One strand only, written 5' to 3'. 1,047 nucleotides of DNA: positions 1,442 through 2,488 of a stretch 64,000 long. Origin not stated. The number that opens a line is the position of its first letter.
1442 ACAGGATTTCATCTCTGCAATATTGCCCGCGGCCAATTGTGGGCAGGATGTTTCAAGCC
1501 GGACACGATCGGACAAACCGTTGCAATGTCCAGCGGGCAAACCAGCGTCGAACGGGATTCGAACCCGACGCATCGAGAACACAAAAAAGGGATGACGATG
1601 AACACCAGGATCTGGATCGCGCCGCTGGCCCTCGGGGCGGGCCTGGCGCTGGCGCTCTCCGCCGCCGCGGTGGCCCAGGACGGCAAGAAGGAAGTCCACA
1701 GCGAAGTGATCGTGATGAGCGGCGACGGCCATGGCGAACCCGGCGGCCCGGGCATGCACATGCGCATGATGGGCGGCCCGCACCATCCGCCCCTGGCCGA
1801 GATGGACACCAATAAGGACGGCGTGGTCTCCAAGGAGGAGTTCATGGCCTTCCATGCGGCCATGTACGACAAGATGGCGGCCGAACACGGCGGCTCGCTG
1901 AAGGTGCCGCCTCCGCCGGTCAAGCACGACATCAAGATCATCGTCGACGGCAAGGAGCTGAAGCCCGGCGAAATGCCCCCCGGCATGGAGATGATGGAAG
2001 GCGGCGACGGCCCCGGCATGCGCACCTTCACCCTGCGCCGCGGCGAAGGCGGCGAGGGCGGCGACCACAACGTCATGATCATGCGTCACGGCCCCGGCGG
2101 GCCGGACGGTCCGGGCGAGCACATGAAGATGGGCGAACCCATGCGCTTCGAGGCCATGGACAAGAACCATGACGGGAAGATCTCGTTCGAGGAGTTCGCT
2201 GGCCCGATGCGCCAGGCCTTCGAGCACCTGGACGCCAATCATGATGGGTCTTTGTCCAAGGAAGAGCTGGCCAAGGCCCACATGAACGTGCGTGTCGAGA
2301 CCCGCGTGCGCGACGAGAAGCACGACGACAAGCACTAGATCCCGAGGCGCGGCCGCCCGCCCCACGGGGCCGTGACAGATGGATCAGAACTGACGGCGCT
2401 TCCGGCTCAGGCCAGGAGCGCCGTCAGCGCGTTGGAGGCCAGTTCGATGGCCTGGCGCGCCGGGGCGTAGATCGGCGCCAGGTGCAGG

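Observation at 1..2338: OmpR/EnvZ-type two-component pair divergent from a periplasmic protein combining three canonical EF-hands with Cu-type Met/His-rich motifs; candidate metal-sensing module with a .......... palindrome in the shared promoter region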

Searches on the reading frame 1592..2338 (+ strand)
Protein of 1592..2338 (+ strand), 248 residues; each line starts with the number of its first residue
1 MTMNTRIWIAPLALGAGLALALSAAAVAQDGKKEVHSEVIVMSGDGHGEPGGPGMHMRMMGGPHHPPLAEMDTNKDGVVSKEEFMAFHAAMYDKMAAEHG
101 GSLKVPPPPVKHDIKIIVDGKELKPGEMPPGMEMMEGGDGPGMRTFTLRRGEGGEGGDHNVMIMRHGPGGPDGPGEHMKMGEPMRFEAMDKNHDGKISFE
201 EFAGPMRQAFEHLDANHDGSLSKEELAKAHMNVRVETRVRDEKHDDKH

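Call 3: search_protein_families(library=pfam, proteins=[window:1592-2338:+], max_evalue=0.01)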
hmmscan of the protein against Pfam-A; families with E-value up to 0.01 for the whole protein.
window:1592-2338:+ (248 aa): 6 families
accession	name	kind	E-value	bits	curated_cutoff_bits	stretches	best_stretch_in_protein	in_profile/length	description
PF13202.12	EF-hand_5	-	1e-21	75.8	25.9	3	186-202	5-21/25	EF hand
PF00036.39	EF-hand_1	-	1.5e-18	65.3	25.4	3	186-202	6-22/29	EF hand domain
PF13499.12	EF-hand_7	-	1.8e-16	60.7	30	2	206-233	4-31/67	EF-hand domain pair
PF13405.12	EF-hand_6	-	8.1e-16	56.6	25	2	206-229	2-25/30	EF-hand domain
PF13833.12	EF-hand_8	-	2.7e-10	40.3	28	1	186-207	31-52/54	EF-hand domain pair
PF10591.15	SPARC_Ca_bdg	-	2.8e-05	24.8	22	0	209-231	59-81/113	Secreted protein acidic and rich in cysteine Ca binding region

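Call 4: search_protein_families(library=ncbifam, proteins=[window:1592-2338:+], max_evalue=0.01)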
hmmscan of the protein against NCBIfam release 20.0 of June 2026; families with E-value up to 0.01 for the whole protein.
window:1592-2338:+ (248 aa): 4 families
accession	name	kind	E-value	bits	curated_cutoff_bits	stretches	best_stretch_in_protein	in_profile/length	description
NF041410.1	XopAW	subfamily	1.9e-10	40.9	120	1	207-231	66-90/235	XopAW family type III secretion system calcium-binding effector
NF053806.1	lanmdlnLanM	equivalog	1.7e-07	31.4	135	1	185-229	29-73/132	lanmodulin LanM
NF008965.0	PRK12309.1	equivalog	1.1e-05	24.7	550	1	186-228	340-381/392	transaldolase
NF038285.1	deiodinase_rel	hypoth_equivalog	0.00013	21.5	250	1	187-236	44-92/347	deiodinase family protein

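Call 5: find_homologous_proteins(query=window:1592-2338:+)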
Query window:1592-2338:+ (248 aa): 70 proteins with E <= 0.001 among 2762 candidates.
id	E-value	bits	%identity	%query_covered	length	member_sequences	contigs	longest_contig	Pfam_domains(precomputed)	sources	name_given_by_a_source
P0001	3.1e-160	550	100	99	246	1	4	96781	PF13405.13,PF13499.13,PF13833.13,PF13202.13,PF23564.2,PF00036.39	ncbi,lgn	-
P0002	1.8e-27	115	60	19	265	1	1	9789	PF13405.13,PF13499.13,PF13833.13,PF13202.13,PF23564.2,PF10591.16,PF00036.39,PF26745.1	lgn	-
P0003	8.5e-23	99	37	76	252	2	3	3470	PF13405.13,PF13499.13,PF13833.13,PF13202.13,PF00036.39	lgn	-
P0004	1.5e-17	82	56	18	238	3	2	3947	PF13405.13,PF13499.13,PF13833.13,PF13202.13,PF00036.39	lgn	-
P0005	9.5e-17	80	37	68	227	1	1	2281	PF13405.13,PF13499.13,PF13833.13,PF13202.13,PF00036.39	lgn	-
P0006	1.7e-16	79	39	68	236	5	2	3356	PF13405.13,PF13499.13,PF13202.13,PF00036.39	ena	-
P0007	3.9e-16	78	35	67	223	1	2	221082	PF13405.13,PF13499.13,PF13833.13,PF13202.13,PF23564.2,PF00036.39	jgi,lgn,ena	-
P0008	1.2e-15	76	35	85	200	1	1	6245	PF13405.13,PF13499.13,PF13833.13,PF13202.13,PF00036.39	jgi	jgi:hypothetical protein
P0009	2.9e-15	75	30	49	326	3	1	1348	PF13405.13,PF13499.13,PF13833.13,PF13202.13,PF00036.39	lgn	-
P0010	5.1e-15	74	32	82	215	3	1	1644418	PF13405.13,PF13499.13,PF13202.13,PF00036.39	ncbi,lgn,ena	-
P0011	8.1e-15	73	36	81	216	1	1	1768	PF13405.13,PF13499.13,PF13833.13,PF13202.13,PF23564.2,PF00036.39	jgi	jgi:hypothetical protein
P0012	1.3e-13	69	32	47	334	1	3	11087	PF13405.13,PF13499.13,PF13833.13,PF13202.13,PF00036.39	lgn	-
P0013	1.5e-13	69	36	65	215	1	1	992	PF13405.13,PF13499.13,PF13833.13,PF13202.13,PF23564.2,PF00036.39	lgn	-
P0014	4.0e-13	68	26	86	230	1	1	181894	PF13405.13,PF13499.13,PF13833.13,PF13202.13,PF00036.39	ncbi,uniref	ncbi:hypothetical protein ACO2Q1_12200 [Brevundimonas sp. VNH65]|uniref:EF-hand domain-containing pr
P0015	1.6e-12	66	29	84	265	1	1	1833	PF13405.13,PF13499.13,PF13833.13,PF13202.13,PF00036.39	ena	-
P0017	4.1e-12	64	36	20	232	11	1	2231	PF13405.13,PF13499.13,PF13833.13,PF13202.13,PF00036.39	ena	-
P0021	1.5e-10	59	32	88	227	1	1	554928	PF13405.13,PF13499.13,PF13833.13,PF13202.13,PF00036.39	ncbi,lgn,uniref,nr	ncbi:hypothetical protein [Brevundimonas sp. Root1279]|uniref:hypothetical protein n=1 Tax=Brevundim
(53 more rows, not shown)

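Call 6: find_encoding_contigs(protein=window:1592-2338:+, flank=8000, max_places=6)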
Protein window:1592-2338:+ (248 aa): no gene with exactly this product is on record in the collection.

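Call 7: find_encoding_contigs(protein=P0001, flank=8000, max_places=6)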
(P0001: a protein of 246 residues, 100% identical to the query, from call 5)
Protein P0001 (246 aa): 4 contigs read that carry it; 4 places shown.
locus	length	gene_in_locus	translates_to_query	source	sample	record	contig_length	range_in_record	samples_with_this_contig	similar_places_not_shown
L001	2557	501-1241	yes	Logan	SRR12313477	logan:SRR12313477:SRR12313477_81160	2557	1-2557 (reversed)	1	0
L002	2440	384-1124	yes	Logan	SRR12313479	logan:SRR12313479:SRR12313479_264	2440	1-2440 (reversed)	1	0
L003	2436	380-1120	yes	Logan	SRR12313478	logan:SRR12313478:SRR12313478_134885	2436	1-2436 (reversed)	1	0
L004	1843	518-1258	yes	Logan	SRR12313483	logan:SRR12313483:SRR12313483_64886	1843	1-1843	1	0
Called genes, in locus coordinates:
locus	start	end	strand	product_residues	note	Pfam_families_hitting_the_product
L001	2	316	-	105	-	?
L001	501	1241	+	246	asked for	PF13405:EF-hand_6 (faint), PF13499:EF-hand_7 (faint), PF13833:EF-hand_8 (faint), PF23564:EF-hand_FSTL1 (faint), PF00036:EF-hand_1 (weak), PF13202:EF-hand_5 (weak)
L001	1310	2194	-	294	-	PF20434:BD-FAE, PF07859:Abhydrolase_3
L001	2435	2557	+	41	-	?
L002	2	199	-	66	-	?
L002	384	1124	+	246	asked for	PF13405:EF-hand_6 (faint), PF13499:EF-hand_7 (faint), PF13833:EF-hand_8 (faint), PF23564:EF-hand_FSTL1 (faint), PF00036:EF-hand_1 (weak), PF13202:EF-hand_5 (weak)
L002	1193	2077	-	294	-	PF20434:BD-FAE, PF07859:Abhydrolase_3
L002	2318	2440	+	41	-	?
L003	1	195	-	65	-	?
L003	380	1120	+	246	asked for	PF13405:EF-hand_6 (faint), PF13499:EF-hand_7 (faint), PF13833:EF-hand_8 (faint), PF23564:EF-hand_FSTL1 (faint), PF00036:EF-hand_1 (weak), PF13202:EF-hand_5 (weak)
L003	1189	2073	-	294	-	PF20434:BD-FAE, PF07859:Abhydrolase_3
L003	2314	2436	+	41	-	?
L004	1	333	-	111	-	?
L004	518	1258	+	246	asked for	PF13405:EF-hand_6 (faint), PF13499:EF-hand_7 (faint), PF13833:EF-hand_8 (faint), PF23564:EF-hand_FSTL1 (faint), PF00036:EF-hand_1 (weak), PF13202:EF-hand_5 (weak)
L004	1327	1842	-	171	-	?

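Call 9: find_encoding_contigs(protein=P0007, flank=6000, max_places=2)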
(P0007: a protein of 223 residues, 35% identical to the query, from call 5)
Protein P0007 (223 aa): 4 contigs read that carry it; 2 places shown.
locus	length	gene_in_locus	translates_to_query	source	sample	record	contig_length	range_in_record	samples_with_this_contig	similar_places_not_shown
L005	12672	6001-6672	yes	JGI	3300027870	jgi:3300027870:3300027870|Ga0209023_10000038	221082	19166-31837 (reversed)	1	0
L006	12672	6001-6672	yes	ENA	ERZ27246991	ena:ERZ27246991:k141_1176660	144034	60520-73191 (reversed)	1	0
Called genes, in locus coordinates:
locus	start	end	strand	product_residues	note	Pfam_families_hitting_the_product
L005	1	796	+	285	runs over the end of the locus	PF02735:Ku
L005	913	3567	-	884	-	PF13298:LigD_N, PF01068:DNA_ligase_A_M, PF04679:DNA_ligase_A_C, PF21686:LigD_Prim-Pol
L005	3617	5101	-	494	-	PF00672:HAMP, PF00512:HisKA, PF02518:HATPase_c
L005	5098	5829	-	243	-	PF00072:Response_reg, PF00486:Trans_reg_C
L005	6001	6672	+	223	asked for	PF00036:EF-hand_1 (faint), PF13499:EF-hand_7 (faint), PF23564:EF-hand_FSTL1 (faint), PF13202:EF-hand_5 (faint), PF13405:EF-hand_6 (faint), PF13833:EF-hand_8 (faint)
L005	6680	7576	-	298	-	PF00135:COesterase (weak), PF20434:BD-FAE, PF07859:Abhydrolase_3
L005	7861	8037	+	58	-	-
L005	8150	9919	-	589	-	PF20434:BD-FAE (faint), PF00561:Abhydrolase_1 (faint), PF12146:Hydrolase_4 (faint), PF00326:Peptidase_S9 (faint), PF00756:Esterase (weak), PF10503:Esterase_PHB, PF02230:Abhydrolase_2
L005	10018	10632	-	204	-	-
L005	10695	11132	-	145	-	-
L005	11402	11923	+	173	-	PF03330:DPBB_1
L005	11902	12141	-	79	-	-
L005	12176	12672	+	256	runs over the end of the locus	PF02223:Thymidylate_kin, PF13521:AAA_28 (weak)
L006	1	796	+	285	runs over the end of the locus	PF02735:Ku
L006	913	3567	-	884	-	PF13298:LigD_N, PF01068:DNA_ligase_A_M, PF04679:DNA_ligase_A_C, PF21686:LigD_Prim-Pol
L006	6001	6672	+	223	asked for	PF00036:EF-hand_1 (faint), PF13499:EF-hand_7 (faint), PF23564:EF-hand_FSTL1 (faint), PF13202:EF-hand_5 (faint), PF13405:EF-hand_6 (faint), PF13833:EF-hand_8 (faint)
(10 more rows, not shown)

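Call 10: find_encoding_contigs(protein=P0010, flank=6000, max_places=2)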
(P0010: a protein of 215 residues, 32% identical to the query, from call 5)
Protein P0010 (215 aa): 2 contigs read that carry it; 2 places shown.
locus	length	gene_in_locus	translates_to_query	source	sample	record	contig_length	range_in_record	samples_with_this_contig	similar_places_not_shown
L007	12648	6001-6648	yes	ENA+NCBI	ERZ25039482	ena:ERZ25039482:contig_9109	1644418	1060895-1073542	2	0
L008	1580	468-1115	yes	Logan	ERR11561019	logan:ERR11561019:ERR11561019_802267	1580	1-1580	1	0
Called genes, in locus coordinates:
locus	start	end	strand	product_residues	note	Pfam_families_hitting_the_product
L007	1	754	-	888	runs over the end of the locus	PF13298:LigD_N, PF01068:DNA_ligase_A_M, PF04679:DNA_ligase_A_C, PF21686:LigD_Prim-Pol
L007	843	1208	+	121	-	PF07883:Cupin_2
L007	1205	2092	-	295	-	PF02517:Rce1-like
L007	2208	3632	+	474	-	PF00083:Sugar_tr (weak), PF07690:MFS_1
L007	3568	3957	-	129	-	PF02518:HATPase_c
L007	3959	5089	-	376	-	PF00672:HAMP, PF00512:HisKA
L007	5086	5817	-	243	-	PF00072:Response_reg, PF00486:Trans_reg_C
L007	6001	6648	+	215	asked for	PF00036:EF-hand_1 (faint), PF13499:EF-hand_7, PF13202:EF-hand_5 (weak), PF13405:EF-hand_6 (weak)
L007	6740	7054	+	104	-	-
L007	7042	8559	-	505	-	PF00501:AMP-binding, PF13193:AMP-binding_C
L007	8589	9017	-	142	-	PF00293:NUDIX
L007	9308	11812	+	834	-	PF01494:FAD_binding_3, PF00724:Oxidored_FMN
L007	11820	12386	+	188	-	PF00106:adh_short, PF13561:adh_short_C2, PF23441:SDR (weak)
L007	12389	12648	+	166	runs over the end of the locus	PF01047:MarR (weak), PF12802:MarR_2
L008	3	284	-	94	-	?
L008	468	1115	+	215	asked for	PF00036:EF-hand_1 (faint), PF13499:EF-hand_7, PF13202:EF-hand_5 (weak), PF13405:EF-hand_6 (weak)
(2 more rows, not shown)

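Call 11: find_encoding_contigs(protein=P0021, flank=6000, max_places=2)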
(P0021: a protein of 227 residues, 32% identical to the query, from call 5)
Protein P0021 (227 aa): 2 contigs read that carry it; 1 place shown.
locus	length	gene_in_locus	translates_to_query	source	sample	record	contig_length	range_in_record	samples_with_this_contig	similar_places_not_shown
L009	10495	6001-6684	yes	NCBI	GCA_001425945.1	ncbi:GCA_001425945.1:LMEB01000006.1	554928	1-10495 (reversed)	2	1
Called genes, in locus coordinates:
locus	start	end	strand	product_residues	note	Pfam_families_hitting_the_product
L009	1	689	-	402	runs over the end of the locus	PF00162:PGK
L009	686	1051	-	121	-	-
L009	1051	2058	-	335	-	PF00044:Gp_dh_N, PF02800:Gp_dh_C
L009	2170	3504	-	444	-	PF03572:Peptidase_S41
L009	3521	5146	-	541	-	PF00672:HAMP, PF00512:HisKA (weak), PF02518:HATPase_c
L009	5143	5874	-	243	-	PF00072:Response_reg, PF00486:Trans_reg_C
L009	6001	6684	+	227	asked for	PF00036:EF-hand_1 (faint), PF13202:EF-hand_5 (faint), PF13405:EF-hand_6 (faint), PF13499:EF-hand_7 (faint), PF13833:EF-hand_8 (faint)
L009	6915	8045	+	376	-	PF14684:Tricorn_C1, PF03572:Peptidase_S41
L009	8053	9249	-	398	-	PF04966:OprB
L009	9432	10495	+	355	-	PF00672:HAMP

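Call 15: find_related_loci(query=A1, collection=genome_contigs, flank=5000)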
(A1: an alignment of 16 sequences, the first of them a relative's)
Query A1 (246 aa) in genome_contigs; peptide patterns used: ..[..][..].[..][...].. (x = any residue, [..] = any of these).
599 stretches matched a pattern (row limit reached: there are more); 149 encode a relative of the query (tblastn E <= 1e-3); the best 80 are kept; 80 distinct loci.
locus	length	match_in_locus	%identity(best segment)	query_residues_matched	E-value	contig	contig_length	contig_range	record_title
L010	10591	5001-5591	35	57-241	5e-22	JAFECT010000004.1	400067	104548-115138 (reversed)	MAG: Proteobacteria bacterium isolate SZAS-4 PROT-AMP-18__4__length-400067, whole genome shotgun sequence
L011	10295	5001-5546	37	53-228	6e-22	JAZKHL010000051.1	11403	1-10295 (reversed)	MAG: Pseudomonadota bacterium isolate DC_SW_03_SPN07022020-bin008_1 DCSW031SPN_B008_1_000000000051, whole genome shotgun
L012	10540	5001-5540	32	32-235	2e-20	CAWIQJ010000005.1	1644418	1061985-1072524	MAG: uncultured proteobacterium isolate MFD01633.bin.2.161 genome assembly, contig: contig_9109, whole genome shotgun se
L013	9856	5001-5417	35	69-236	4e-17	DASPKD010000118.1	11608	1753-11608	MAG TPA_asm: Caulobacteraceae bacterium isolate SMAG_U12027 k141_1008717, whole genome shotgun sequence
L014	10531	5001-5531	34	53-223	6e-17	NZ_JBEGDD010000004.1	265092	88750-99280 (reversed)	Brevundimonas aurifodinae strain C11 C11_Genome_contig_4, whole genome shotgun sequence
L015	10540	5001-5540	36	69-241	9e-17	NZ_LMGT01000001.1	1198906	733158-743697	Brevundimonas sp. Root608 contig_1, whole genome shotgun sequence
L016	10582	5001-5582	33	23-235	2e-16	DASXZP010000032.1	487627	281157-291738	MAG TPA_asm: Caulobacteraceae bacterium isolate SMAG_U4855 k141_855974, whole genome shotgun sequence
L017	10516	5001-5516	31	11-227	3e-16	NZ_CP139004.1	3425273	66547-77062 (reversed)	Brevundimonas sp. R86498 chromosome, complete genome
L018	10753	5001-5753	31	16-239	4e-15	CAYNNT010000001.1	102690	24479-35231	MAG TPA_asm: uncultured Brevundimonas sp. isolate binchicken_co328_171 genome assembly, contig: NODE_117_length_102690_c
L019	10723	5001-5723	32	3-240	1e-14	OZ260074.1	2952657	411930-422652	MAG: Caulobacteraceae bacterium isolate NI882-mx-bin05 genome assembly, chromosome: 1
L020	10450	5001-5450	31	33-236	4e-14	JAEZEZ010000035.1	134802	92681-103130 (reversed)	MAG: Proteobacteria bacterium isolate OH_CBrB_368 k127_1244520, whole genome shotgun sequence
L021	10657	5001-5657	32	18-239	5e-14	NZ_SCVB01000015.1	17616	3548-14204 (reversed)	MAG: Brevundimonas sp. isolate GW715_bin.29 GW715_bin.29-12500, whole genome shotgun sequence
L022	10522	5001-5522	30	53-228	8e-14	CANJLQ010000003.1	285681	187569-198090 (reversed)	MAG: Caulobacteraceae bacterium isolate RH-23may17-413 genome assembly, contig: RH-23may17-C124, whole genome shotgun se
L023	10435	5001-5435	33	75-235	2e-16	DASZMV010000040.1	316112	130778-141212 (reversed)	MAG TPA_asm: Caulobacteraceae bacterium isolate SMAG_U5900 k141_1238830, whole genome shotgun sequence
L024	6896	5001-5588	33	69-243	3e-13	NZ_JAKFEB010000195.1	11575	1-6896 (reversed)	MAG: Brevundimonas sp. isolate LC062 contig-124_3950, whole genome shotgun sequence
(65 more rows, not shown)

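Call 30: search_protein_families(library=ncbifam, proteins=[L005:3617-5101:-, L009:3521-5146:-], max_evalue=0.00001)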
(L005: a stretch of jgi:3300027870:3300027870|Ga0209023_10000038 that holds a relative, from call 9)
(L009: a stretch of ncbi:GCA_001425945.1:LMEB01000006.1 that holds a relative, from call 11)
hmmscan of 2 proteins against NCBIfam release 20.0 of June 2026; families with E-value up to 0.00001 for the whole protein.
L005:3617-5101:- (494 aa): 70 families (the best 25 are shown)
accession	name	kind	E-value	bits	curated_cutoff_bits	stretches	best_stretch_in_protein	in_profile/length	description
NF007004.0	PRK09467.1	equivalog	4.4e-59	200.4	415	1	227-493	167-435/440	two-component system sensor histidine kinase EnvZ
TIGR01386.1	cztS_silS_copS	subfamily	8.7e-47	160.1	292.55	1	219-482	165-446/457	heavy metal sensor histidine kinase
NF007898.0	PRK10604.1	equivalog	3.4e-44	151.7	478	1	227-493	147-422/433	two-component system sensor histidine kinase RstB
NF007007.0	PRK09470.1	equivalog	2.9e-43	148.4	486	1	226-493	178-458/463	envelope stress sensor histidine kinase CpxA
NF040691.1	MtrAB_MtrB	equivalog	1.6e-34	119.8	450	1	227-493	199-491/507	MtrAB system histidine kinase MtrB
NF012163.2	BaeS_SmeS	equivalog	1.1e-33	116.9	500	1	220-493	168-457/457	sensor histidine kinase efflux regulator BaeS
NF045900.1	HisKinCpxALeg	equivalog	2.1e-31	109.1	800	1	224-493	160-450/451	two-component system sensor histidine kinase CpxA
NF008025.0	PRK10755.1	equivalog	3e-30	105.1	314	1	233-493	84-355/362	two-component system sensor histidine kinase PmrB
NF033092.0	HK_WalK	equivalog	1.7e-29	102.9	725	1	291-493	370-593/594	cell wall metabolism sensor histidine kinase WalK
NF007837.0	PRK10549.1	equivalog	1.7e-28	99.5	603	1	216-493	162-457/466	envelope stress sensor histidine kinase BaeS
NF012226.0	AdeS_HK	equivalog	6.9e-28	97.8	500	1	232-484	76-344/353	two-component sensor histidine kinase AdeS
TIGR02966.1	phoR_proteo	equivalog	1.6e-27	96.4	334.2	1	286-490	107-331/333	phosphate regulon sensor histidine kinase PhoR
NF007345.0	PRK09835.1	subfamily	5.7e-27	94.4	423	1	238-479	207-466/482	Cu(+)/Ag(+) sensor histidine kinase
NF007664.1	PRK10337.1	equivalog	1.1e-26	93.5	475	1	221-491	160-441/442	quorum sensing histidine kinase QseC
NF046044.1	PnpS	equivalog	1e-25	90.6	400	1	274-493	152-390/390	two-component system histidine kinase PnpS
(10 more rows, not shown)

L009:3521-5146:- (541 aa): 61 families (the best 25 are shown)
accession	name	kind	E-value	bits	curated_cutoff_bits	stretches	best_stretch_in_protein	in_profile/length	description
NF007004.0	PRK09467.1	equivalog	3.6e-57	194.1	415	1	264-537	160-436/440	two-component system sensor histidine kinase EnvZ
NF007007.0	PRK09470.1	equivalog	3.3e-47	161.4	486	1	251-540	159-462/463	envelope stress sensor histidine kinase CpxA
NF007898.0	PRK10604.1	equivalog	5.4e-40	137.9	478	1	262-537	141-423/433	two-component system sensor histidine kinase RstB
TIGR01386.1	cztS_silS_copS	subfamily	1.1e-37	130.1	292.55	1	254-530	158-451/457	heavy metal sensor histidine kinase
NF012163.2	BaeS_SmeS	equivalog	1.8e-34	119.5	500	1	259-531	162-452/457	sensor histidine kinase efflux regulator BaeS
NF007837.0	PRK10549.1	equivalog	1e-31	110.2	603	1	264-539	168-460/466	envelope stress sensor histidine kinase BaeS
NF040691.1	MtrAB_MtrB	equivalog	8.4e-31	107.5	450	1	255-537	183-492/507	MtrAB system histidine kinase MtrB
NF045900.1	HisKinCpxALeg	equivalog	9.2e-30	103.8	800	1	261-536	157-450/451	two-component system sensor histidine kinase CpxA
TIGR02966.1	phoR_proteo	equivalog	2e-26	92.8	334.2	1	335-520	113-317/333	phosphate regulon sensor histidine kinase PhoR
NF012226.0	AdeS_HK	equivalog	1.8e-25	89.9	500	2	429-525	243-341/353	two-component sensor histidine kinase AdeS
NF033092.0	HK_WalK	equivalog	2.6e-25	89.1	725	1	429-528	482-585/594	cell wall metabolism sensor histidine kinase WalK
NF007345.0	PRK09835.1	subfamily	4.6e-24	84.8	423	1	262-521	188-464/482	Cu(+)/Ag(+) sensor histidine kinase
NF008312.0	PRK11100.1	equivalog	8.8e-24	84.2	356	1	262-537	184-474/477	two-component system sensor histidine kinase CreC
NF033091.0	HK_VanS_ACDEFG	equivalog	6.9e-22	77.9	400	1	412-533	166-290/293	vancomycin resistance histidine kinase VanS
NF046044.1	PnpS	equivalog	1.1e-21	77.4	400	1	330-522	164-375/390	two-component system histidine kinase PnpS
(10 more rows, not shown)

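Call 32: predict_structure(alignment_id=A1)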
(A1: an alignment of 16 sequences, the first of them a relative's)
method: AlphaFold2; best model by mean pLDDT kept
length: 246 residues; sequences in the alignment: 16
mean_pLDDT: 58.1   pTM: 0.48
mean pLDDT of the five models: 58.1, 58.0, 57.4, 57.2, 54.1
residues with pLDDT >= 90: 44; 70-90: 40; 50-70: 28; < 50: 134
segments of 3 or more residues with pLDDT < 50: 1-61, 108-113, 133-181, 231-246
pLDDT, mean of each block of 10 residues (from residue 1): 40 37 38 35 37 36 72 96 92 83 58 54 62 43 41 40 35 42 74 91 90 94 76 39 43
secondary structure, 60 per line:
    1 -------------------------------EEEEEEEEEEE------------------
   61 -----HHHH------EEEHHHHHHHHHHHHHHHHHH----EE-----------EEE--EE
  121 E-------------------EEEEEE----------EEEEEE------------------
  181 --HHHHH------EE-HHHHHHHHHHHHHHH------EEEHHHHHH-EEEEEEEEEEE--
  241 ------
elements in order: E32-42 H66-69 E76-78 H79-96 E114-116 E119-121 E141-146 E157-162 H183-187 H197-211 E218-220 H221-226 E228-238
